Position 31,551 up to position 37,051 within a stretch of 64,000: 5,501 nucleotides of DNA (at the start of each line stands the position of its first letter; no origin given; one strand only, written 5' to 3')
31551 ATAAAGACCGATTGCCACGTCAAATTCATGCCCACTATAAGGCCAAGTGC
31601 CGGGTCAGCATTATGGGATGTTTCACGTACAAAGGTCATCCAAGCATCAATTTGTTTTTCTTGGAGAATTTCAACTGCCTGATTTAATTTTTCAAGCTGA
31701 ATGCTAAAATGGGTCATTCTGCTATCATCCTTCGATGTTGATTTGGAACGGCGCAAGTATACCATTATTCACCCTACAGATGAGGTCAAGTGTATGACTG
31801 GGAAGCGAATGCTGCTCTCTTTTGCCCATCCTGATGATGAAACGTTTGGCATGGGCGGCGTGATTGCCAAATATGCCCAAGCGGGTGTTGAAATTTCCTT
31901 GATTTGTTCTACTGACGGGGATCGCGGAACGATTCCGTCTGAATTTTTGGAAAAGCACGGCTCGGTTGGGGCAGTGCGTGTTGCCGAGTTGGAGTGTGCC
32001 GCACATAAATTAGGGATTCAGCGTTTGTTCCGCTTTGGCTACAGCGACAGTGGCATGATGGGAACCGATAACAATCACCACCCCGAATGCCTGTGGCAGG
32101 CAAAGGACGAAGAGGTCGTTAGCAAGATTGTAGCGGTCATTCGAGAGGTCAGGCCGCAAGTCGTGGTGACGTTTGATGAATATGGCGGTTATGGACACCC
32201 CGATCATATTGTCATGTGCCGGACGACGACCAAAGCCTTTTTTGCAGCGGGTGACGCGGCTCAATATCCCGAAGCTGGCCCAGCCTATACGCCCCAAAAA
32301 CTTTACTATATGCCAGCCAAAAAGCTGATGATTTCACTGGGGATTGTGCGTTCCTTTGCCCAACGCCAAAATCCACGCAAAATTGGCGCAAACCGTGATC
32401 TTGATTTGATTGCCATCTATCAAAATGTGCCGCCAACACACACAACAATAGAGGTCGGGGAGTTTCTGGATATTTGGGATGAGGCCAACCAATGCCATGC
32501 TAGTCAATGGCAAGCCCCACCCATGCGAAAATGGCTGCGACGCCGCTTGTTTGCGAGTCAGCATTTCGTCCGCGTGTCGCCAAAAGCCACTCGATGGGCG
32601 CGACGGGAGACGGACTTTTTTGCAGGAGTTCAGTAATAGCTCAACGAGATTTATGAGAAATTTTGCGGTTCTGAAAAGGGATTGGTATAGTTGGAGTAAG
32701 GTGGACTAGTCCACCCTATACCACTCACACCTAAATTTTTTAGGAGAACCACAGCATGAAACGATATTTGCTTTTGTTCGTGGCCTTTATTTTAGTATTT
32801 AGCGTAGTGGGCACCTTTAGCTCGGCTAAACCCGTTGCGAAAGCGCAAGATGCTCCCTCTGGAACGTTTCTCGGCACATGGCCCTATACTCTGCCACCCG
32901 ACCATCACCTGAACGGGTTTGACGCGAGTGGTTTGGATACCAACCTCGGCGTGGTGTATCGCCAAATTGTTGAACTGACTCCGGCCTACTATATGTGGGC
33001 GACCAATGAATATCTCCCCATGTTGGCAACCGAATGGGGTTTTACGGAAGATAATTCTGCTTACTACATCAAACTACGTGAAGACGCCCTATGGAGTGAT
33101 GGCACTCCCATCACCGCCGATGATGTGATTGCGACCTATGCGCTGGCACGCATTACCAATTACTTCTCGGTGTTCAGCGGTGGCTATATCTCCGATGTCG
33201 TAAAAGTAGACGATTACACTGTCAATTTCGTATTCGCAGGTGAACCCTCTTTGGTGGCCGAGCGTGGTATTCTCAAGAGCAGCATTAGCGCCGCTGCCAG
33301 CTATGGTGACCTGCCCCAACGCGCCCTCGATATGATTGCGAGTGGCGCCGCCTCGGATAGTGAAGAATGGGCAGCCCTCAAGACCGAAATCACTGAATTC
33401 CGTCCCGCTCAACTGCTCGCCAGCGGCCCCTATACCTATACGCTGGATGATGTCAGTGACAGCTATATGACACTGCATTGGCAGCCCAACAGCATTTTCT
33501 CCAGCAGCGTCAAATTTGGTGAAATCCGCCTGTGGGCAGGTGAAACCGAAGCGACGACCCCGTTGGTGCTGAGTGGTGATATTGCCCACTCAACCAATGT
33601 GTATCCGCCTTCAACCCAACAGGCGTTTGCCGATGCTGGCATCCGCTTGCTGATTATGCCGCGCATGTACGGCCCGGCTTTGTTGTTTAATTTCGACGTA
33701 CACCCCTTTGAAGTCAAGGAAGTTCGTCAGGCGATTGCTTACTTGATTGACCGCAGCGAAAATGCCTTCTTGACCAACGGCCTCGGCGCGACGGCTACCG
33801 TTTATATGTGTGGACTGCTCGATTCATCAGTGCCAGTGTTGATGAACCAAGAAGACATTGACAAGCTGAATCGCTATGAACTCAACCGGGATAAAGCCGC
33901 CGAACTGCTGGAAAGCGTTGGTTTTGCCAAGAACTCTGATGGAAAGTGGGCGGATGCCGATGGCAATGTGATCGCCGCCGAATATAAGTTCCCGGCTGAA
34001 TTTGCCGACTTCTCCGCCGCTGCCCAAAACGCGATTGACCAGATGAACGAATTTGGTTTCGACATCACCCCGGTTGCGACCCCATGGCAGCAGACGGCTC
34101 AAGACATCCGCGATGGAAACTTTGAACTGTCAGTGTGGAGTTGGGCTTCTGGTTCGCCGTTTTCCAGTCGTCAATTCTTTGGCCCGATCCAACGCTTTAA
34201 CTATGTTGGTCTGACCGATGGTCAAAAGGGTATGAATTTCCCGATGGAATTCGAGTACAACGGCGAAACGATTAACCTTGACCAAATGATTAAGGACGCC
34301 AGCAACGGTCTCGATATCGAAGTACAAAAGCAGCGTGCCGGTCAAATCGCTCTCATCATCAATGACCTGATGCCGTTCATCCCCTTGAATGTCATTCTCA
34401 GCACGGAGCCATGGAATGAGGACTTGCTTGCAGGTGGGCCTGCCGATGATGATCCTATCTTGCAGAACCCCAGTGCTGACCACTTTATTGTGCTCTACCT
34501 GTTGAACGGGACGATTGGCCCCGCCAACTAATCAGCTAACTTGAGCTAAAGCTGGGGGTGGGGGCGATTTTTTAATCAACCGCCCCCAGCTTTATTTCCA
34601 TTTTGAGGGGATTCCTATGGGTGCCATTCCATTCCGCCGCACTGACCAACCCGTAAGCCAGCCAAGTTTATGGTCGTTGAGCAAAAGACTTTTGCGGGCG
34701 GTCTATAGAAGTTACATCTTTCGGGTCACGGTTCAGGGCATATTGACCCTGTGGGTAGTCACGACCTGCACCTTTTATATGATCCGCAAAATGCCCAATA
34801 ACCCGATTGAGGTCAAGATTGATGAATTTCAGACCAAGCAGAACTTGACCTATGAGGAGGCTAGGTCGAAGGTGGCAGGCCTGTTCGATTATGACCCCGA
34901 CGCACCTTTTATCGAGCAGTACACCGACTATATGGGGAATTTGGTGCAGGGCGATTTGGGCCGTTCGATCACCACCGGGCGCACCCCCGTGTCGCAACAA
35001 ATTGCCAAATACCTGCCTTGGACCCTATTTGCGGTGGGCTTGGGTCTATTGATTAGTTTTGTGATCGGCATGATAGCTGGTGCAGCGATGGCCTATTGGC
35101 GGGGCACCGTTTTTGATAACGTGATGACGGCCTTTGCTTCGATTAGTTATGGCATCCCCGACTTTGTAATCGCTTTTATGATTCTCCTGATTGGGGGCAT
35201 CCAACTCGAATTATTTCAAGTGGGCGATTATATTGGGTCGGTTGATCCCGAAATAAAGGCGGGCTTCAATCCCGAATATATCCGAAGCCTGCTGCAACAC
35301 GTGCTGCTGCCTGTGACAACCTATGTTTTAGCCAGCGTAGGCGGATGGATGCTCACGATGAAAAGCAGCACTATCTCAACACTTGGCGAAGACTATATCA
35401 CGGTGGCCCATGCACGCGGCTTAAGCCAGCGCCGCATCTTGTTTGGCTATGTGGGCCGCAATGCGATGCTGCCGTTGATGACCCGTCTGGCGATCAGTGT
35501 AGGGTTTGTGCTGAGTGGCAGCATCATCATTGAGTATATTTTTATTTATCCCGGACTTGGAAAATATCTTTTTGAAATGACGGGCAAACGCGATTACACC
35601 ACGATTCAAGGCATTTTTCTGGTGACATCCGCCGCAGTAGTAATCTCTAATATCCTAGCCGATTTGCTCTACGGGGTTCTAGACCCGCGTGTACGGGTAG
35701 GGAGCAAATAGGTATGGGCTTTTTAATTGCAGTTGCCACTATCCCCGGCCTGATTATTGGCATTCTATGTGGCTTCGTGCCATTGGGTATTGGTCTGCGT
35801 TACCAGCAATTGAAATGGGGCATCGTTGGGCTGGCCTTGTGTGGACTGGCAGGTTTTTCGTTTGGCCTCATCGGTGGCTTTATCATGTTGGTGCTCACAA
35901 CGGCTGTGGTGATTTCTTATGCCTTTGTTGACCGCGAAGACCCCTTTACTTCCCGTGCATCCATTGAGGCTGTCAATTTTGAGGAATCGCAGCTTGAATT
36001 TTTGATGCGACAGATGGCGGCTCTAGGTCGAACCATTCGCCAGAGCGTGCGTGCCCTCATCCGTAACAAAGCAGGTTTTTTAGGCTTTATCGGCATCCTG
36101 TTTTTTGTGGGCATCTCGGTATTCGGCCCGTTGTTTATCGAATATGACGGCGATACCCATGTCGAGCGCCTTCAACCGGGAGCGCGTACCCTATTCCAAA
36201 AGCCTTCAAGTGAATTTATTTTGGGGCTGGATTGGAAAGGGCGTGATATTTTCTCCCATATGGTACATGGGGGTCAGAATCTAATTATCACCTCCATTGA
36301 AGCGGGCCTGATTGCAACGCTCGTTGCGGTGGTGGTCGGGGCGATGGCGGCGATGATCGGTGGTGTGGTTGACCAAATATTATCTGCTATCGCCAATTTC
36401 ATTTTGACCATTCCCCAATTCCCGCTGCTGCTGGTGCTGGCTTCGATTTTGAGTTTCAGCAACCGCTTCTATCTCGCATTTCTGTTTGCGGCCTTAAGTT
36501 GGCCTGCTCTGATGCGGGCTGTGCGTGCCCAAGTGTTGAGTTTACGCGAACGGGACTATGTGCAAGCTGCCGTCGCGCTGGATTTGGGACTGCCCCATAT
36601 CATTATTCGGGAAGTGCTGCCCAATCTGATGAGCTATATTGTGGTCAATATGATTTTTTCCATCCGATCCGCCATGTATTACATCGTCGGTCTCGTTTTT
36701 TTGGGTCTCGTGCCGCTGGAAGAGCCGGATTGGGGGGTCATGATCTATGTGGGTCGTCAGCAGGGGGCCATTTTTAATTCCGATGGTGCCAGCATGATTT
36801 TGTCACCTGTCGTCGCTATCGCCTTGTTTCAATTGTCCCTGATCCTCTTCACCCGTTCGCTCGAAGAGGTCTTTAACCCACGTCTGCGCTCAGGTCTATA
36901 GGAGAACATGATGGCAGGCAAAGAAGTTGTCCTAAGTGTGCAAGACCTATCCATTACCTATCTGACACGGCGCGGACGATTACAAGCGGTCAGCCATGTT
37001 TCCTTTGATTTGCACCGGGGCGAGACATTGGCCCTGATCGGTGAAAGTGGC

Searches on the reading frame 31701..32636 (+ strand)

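Call 78: search_protein_families(library=pfam, proteins=[window:31701-32636:+], max_evalue=0.001)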
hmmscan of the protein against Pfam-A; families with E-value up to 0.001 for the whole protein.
window:31701-32636:+ (311 aa): 1 family
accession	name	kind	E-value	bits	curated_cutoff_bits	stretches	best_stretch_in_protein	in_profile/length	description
PF02585.22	PIG-L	-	5.2e-32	111.5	28.2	1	40-179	3-128/129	GlcNAc-PI de-N-acetylase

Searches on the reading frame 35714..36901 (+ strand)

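Call 4: search_protein_families(library=pfam, proteins=[window:35714-36901:+], max_evalue=0.01)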
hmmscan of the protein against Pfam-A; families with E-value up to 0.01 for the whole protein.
window:35714-36901:+ (395 aa): 2 families
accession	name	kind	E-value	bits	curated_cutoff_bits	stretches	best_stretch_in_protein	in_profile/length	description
PF00528.27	BPD_transp_1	-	1.1e-18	68.1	26.4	1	205-392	1-183/184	Binding-protein-dependent transport system inner membrane component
PF12911.12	OppC_N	-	5.6e-06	26.6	23.9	1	109-147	4-42/53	N-terminal TM domain of oligopeptide transport permease C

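Call 5: search_protein_families(library=ncbifam, proteins=[window:35714-36901:+], max_evalue=0.01)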
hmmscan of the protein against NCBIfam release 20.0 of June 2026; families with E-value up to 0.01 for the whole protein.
window:35714-36901:+ (395 aa): 14 families
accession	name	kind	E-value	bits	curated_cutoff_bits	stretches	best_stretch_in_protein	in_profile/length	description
NF045476.1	Opp4C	equivalog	2.5e-49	168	350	1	109-390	4-278/278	oligopeptide ABC transporter permease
NF045474.1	Opp2C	equivalog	4e-36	124.8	300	1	160-386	12-234/236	nickel transporter permease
NF045475.1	Opp3C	equivalog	1.5e-32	113.1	450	1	166-392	106-328/328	oligopeptide ABC transporter permease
NF045473.1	Opp1C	equivalog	1.2e-31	110.1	350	1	116-391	2-267/267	nickel/cobalt ABC transporter permease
TIGR02790.1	nickel_nikC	equivalog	7.4e-31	107.7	358.45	1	124-383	4-253/258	nickel ABC transporter permease subunit NikC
NF007738.0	PRK10417.1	equivalog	4.1e-28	98.7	335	1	124-391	14-271/277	nickel ABC transporter permease subunit NikC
NF007376.0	PRK09881.1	equivalog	2.4e-27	95.7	434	1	121-390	33-292/298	D,D-dipeptide ABC transporter permease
NF043080.1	MMSYN1_0166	equivalog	1.3e-26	93.3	370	1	112-391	31-305/307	oligopeptide ABC transporter permease OppC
NF047573.1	opine_perm_CntC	exception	7.9e-25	87.7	440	1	113-391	3-271/271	staphylopine uptake ABC transporter permease subunit CntC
NF011662.0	PRK15082.1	equivalog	5.2e-24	85.1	484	1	111-392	29-301/303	glutathione ABC transporter permease GsiD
NF008160.0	PRK10913.1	equivalog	1.1e-21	77.5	483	1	114-392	25-299/300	dipeptide ABC transporter permease DppC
NF011691.0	PRK15111.1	equivalog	2.5e-21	76.5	379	1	106-364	14-270/296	putrescine export ABC transporter permease SapC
NF011935.0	PRK15406.1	equivalog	4.4e-21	75.9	433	1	93-347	10-261/302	oligopeptide ABC transporter permease OppC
NF011596.0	PRK15021.1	subfamily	9.6e-19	67.6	439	1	162-389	115-337/341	microcin C ABC transporter permease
